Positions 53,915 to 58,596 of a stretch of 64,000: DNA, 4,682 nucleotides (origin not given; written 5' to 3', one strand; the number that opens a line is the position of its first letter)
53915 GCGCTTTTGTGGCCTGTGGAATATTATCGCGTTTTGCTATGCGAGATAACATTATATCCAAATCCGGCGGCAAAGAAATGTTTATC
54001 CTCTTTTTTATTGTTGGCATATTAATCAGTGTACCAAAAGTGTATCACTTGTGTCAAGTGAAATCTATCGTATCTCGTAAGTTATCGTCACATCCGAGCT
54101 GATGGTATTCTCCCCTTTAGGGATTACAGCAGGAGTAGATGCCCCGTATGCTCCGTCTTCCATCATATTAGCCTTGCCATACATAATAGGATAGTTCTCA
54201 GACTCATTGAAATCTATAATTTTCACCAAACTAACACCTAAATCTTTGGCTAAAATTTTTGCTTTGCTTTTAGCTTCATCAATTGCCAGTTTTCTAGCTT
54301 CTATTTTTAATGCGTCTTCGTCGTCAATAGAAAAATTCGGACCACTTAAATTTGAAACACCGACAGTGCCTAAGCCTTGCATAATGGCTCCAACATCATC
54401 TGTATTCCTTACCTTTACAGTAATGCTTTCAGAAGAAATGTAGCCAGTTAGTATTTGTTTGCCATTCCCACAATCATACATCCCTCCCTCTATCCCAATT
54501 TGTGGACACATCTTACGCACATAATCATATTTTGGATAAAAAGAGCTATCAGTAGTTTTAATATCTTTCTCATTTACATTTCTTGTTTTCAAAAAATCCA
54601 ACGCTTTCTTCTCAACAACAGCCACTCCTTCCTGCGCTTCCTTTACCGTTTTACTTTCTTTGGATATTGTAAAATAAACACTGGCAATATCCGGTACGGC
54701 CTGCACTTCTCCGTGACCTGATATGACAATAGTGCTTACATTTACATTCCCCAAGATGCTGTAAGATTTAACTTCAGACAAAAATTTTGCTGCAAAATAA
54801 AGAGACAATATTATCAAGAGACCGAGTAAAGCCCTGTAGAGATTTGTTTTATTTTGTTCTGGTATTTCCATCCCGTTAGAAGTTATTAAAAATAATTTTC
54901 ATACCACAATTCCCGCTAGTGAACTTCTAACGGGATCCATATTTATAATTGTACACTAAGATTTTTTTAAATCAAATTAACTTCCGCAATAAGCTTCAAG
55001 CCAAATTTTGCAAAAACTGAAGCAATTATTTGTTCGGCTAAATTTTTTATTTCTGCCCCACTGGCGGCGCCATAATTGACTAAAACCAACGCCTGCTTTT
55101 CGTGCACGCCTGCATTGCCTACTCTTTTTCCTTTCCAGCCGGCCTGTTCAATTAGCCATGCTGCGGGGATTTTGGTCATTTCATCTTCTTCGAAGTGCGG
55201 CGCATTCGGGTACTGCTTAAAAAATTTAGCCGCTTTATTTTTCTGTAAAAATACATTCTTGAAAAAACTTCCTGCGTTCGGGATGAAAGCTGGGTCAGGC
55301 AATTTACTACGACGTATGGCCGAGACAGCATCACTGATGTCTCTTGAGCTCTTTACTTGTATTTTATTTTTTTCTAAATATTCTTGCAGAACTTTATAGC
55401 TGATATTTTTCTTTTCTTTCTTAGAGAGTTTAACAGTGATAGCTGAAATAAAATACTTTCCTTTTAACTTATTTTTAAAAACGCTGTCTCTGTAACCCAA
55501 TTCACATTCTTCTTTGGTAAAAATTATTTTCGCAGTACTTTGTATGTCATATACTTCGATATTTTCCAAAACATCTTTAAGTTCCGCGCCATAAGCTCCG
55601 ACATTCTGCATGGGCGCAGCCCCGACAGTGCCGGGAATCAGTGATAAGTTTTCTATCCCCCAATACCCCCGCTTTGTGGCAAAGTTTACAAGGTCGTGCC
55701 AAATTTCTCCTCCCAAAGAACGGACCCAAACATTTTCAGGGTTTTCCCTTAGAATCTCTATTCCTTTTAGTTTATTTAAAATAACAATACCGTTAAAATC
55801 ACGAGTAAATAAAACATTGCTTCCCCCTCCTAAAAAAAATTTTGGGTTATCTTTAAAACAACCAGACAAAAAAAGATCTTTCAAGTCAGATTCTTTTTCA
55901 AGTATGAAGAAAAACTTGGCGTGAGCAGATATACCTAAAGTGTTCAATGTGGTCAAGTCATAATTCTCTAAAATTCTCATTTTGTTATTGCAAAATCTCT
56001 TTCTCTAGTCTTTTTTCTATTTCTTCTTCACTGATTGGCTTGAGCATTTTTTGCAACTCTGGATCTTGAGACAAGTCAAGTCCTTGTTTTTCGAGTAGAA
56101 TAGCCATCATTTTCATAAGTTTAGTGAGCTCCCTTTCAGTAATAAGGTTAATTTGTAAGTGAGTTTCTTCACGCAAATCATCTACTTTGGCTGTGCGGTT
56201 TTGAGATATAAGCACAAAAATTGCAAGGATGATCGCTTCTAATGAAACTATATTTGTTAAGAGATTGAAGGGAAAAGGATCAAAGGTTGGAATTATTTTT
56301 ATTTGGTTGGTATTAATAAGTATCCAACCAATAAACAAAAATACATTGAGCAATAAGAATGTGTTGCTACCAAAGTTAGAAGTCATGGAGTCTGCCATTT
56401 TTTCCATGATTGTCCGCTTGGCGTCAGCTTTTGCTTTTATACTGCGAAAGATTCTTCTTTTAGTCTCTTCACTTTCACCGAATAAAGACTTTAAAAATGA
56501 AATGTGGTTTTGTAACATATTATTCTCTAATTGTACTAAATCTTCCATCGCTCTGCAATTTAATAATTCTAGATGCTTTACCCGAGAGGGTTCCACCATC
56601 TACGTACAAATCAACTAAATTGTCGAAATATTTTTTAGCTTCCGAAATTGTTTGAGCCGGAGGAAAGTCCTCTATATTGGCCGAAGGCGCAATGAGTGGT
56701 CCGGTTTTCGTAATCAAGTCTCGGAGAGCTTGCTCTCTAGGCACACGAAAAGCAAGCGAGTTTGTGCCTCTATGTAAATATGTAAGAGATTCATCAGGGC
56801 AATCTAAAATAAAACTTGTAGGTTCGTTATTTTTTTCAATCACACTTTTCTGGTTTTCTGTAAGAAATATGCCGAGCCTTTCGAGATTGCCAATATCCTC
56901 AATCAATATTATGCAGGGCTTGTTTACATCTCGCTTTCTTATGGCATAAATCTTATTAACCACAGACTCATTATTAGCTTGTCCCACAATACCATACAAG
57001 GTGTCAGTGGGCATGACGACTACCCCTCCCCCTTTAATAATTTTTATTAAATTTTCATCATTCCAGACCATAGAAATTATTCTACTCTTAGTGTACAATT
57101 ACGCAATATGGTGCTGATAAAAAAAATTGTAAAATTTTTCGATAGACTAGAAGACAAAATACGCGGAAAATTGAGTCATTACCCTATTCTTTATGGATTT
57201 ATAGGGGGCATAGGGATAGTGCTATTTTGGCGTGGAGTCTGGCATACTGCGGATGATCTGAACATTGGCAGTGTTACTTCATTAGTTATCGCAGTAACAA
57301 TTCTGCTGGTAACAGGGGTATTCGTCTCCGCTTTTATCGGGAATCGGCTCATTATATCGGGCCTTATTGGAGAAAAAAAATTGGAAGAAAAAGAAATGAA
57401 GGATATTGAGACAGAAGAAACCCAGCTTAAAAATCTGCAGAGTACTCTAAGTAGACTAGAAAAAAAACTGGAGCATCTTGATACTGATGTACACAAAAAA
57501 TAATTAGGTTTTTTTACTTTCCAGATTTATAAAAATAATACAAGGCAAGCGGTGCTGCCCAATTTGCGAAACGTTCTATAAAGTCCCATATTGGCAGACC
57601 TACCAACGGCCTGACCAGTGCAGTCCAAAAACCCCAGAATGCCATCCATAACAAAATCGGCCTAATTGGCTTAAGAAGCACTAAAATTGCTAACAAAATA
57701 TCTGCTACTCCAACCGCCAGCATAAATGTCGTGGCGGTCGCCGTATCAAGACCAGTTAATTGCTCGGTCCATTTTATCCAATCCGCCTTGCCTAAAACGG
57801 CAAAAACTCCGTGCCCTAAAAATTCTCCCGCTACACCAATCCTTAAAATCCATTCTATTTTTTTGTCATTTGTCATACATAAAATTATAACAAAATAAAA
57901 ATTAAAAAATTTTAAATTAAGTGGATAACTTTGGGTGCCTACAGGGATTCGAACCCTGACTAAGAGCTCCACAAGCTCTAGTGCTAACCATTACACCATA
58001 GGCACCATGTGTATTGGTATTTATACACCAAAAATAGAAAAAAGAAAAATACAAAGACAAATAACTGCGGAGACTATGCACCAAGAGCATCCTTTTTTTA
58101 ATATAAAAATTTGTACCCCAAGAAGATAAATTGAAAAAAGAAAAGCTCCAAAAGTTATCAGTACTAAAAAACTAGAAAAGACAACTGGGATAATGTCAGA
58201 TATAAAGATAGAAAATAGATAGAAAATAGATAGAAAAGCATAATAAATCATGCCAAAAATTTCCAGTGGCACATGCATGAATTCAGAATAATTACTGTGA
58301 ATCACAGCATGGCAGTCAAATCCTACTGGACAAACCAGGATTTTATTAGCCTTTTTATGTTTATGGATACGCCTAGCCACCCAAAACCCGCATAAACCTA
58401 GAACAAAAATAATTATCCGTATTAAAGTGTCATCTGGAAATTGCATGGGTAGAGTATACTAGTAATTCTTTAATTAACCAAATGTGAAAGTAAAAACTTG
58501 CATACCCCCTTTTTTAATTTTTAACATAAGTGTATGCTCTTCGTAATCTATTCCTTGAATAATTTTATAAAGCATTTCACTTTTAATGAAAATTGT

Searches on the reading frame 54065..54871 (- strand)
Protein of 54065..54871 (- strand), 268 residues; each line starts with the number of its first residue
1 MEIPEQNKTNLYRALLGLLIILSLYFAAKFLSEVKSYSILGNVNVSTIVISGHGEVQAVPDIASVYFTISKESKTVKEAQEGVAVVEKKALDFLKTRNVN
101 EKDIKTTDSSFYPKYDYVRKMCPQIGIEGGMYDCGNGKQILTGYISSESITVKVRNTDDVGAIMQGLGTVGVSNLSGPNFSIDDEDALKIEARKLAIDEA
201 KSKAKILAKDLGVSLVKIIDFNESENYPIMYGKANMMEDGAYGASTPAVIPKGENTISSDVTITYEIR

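Call 15: search_protein_families(library=pfam, proteins=[window:54065-54871:-], max_evalue=0.001)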
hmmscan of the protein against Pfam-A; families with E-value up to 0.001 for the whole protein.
window:54065-54871:- (268 aa): 1 family
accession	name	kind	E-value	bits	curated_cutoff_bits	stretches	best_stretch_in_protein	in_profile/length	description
PF04402.19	SIMPL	-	9.4e-45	153.8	25.2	1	48-265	1-205/205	Protein of unknown function (DUF541)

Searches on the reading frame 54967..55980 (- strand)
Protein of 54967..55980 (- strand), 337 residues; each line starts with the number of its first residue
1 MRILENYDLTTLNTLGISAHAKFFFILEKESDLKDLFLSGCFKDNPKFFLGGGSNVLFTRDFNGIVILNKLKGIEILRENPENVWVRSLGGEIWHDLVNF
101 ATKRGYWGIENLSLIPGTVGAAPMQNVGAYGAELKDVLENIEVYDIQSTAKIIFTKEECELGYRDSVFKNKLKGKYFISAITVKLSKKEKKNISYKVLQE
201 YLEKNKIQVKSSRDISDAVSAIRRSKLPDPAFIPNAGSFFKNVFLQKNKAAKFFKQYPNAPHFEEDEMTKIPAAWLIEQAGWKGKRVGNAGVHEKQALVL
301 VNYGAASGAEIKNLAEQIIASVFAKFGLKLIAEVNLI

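Call 15: search_protein_families(library=pfam, proteins=[window:54967-55980:-], max_evalue=0.001)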
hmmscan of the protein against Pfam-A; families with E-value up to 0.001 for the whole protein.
window:54967-55980:- (337 aa): 2 families
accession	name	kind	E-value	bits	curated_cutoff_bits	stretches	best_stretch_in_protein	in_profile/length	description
PF02873.21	MurB_C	-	5.3e-28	97.5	27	1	215-337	2-99/99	UDP-N-acetylenolpyruvoylglucosamine reductase, C-terminal domain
PF01565.28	FAD_binding_4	-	5.3e-17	62.2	26.4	1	24-145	4-130/139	FAD binding domain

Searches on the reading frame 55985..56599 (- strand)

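Call 15: search_protein_families(library=pfam, proteins=[window:55985-56599:-], max_evalue=0.001)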
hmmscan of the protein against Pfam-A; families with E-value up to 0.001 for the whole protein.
window:55985-56599:- (204 aa): 1 family
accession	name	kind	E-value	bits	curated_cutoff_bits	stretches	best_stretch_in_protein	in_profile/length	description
PF06210.16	DUF1003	-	1.4e-26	93.1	27.4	1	76-177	1-101/103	Protein of unknown function (DUF1003)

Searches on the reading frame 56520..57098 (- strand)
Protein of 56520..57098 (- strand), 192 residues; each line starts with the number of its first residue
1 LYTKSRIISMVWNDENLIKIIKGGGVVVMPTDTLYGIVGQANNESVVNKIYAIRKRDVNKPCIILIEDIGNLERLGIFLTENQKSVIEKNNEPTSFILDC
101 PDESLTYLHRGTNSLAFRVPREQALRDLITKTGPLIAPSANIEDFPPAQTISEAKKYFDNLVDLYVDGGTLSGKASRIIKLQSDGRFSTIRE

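Call 15: search_protein_families(library=pfam, proteins=[window:56520-57098:-], max_evalue=0.001)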
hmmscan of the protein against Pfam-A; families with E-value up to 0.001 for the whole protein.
window:56520-57098:- (192 aa): 1 family
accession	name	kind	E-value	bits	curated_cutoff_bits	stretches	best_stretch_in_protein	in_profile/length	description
PF01300.24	Sua5_yciO_yrdC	-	2.1e-37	128.8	25.1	1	20-192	2-177/178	Telomere recombination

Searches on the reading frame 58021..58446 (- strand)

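Call 15: search_protein_families(library=pfam, proteins=[window:58021-58446:-], max_evalue=0.001)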
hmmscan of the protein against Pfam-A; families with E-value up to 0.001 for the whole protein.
window:58021-58446:- (141 aa): 1 family
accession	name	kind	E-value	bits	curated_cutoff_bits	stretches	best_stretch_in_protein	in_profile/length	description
PF07884.19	VKOR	-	6.3e-18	65.6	27.5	1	12-137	2-133/134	Vitamin K epoxide reductase family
